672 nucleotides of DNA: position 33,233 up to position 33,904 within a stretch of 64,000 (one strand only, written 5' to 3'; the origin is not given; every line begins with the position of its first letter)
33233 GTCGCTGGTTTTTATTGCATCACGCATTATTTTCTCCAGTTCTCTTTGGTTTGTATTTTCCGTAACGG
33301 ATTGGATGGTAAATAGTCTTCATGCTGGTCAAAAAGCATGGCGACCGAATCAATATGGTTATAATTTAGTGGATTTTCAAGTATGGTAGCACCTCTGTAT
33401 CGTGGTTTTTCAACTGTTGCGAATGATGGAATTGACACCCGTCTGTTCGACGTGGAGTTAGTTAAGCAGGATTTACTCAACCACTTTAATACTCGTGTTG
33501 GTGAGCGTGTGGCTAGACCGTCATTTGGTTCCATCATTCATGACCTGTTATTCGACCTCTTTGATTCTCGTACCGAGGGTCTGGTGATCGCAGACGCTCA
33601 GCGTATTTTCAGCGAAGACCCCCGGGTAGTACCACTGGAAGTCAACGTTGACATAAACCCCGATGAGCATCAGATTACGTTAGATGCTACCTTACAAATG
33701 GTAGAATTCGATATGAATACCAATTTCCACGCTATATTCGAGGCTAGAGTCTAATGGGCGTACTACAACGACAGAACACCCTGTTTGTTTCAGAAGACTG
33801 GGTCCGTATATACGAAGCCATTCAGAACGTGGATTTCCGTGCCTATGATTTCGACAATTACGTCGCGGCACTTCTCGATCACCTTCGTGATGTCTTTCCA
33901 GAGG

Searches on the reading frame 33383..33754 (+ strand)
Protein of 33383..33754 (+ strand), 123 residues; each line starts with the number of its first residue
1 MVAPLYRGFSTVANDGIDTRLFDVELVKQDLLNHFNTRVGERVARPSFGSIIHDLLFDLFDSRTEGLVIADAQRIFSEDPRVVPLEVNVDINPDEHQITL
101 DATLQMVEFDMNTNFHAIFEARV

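Call 9: search_protein_families(library=phrogs, proteins=[window:33383-33754:+], max_evalue=0.001)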
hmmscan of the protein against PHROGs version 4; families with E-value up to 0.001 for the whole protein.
window:33383-33754:+ (123 aa): 3 families
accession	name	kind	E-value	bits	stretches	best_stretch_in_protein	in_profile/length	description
phrog_43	-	tail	2.1e-13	51.1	1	19-105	14-102/126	baseplate wedge subunit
phrog_261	-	tail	3.8e-11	44.3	1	23-100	43-121/312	baseplate wedge subunit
phrog_975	-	tail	4.3e-06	27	1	25-108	135-219/238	baseplate protein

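Call 85: find_related_loci(query=window:33383-33751:+, collection=viral_contigs, flank=2500)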
Query window:33383-33751:+ (123 aa) in viral_contigs; peptide patterns used: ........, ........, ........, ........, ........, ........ (x = any residue, [..] = any of these).
599 stretches matched a pattern (row limit reached: there are more); 589 encode a relative of the query (tblastn E <= 1e-3); the best 80 are kept; 80 distinct loci.
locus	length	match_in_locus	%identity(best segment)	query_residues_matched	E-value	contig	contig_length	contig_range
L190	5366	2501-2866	91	1-122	2e-71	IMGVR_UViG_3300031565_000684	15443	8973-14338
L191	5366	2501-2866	88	1-122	4e-68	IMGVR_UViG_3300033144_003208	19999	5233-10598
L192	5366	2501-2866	88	1-122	4e-68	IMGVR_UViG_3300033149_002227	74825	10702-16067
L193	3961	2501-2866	77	1-122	6e-62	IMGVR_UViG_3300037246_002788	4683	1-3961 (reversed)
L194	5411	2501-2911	72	1-122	3e-61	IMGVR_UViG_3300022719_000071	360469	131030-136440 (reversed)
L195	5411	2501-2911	72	1-122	3e-61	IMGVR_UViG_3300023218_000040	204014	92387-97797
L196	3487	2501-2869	67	1-123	2e-50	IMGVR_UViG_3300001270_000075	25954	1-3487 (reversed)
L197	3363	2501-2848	51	5-122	4e-30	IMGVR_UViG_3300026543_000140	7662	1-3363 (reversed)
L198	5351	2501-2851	41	5-123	1e-26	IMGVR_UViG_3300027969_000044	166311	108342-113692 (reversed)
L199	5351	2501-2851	41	5-123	1e-26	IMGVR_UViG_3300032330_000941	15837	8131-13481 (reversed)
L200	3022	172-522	41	5-123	1e-26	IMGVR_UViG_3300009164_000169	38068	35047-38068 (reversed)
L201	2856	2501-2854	38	1-120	9e-25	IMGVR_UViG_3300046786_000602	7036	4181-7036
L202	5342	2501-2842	41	5-120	3e-23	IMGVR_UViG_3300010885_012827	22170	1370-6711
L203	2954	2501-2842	41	5-120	2e-24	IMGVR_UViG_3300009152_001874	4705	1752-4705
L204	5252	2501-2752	53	6-90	2e-24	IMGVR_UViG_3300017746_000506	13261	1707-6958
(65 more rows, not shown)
